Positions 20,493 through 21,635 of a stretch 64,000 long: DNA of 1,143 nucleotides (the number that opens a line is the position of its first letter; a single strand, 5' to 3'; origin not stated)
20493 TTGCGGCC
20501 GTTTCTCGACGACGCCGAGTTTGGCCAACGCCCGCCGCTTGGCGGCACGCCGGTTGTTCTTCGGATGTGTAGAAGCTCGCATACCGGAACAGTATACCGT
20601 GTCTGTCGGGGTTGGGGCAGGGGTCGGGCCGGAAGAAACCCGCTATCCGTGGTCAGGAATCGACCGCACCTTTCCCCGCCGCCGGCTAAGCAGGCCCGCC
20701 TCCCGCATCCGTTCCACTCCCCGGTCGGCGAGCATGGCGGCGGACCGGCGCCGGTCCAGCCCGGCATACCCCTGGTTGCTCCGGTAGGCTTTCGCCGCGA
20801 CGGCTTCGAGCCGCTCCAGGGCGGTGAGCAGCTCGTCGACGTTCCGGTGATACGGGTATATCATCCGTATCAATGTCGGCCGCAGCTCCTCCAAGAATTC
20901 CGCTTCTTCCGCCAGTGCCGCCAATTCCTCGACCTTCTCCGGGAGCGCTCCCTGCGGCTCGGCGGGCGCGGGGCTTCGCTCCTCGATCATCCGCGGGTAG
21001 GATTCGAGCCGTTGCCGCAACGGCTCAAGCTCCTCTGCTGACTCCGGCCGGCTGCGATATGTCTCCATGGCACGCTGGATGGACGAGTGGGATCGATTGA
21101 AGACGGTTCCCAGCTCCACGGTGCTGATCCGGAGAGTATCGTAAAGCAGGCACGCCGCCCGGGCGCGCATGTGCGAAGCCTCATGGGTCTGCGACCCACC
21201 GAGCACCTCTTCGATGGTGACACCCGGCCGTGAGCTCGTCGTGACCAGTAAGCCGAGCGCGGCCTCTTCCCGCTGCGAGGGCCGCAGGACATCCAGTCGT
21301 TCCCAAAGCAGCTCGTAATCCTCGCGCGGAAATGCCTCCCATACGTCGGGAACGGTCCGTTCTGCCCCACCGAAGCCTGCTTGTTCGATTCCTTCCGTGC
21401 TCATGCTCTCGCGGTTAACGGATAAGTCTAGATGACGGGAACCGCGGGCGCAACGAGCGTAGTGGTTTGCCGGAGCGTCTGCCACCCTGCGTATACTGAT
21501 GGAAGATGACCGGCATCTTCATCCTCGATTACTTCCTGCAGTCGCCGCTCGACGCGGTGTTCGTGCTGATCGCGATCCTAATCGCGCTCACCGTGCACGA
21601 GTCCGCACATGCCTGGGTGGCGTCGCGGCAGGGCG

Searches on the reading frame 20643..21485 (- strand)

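Call 61: search_protein_families(library=pfam, proteins=[window:20643-21485:-], max_evalue=0.001)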
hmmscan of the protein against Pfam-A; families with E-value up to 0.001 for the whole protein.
window:20643-21485:- (280 aa): 1 family
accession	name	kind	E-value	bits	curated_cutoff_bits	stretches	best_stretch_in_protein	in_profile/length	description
PF08299.17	Bac_DnaA_C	-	0.00012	22.5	31.5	1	84-141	9-67/69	Bacterial dnaA protein helix-turn-helix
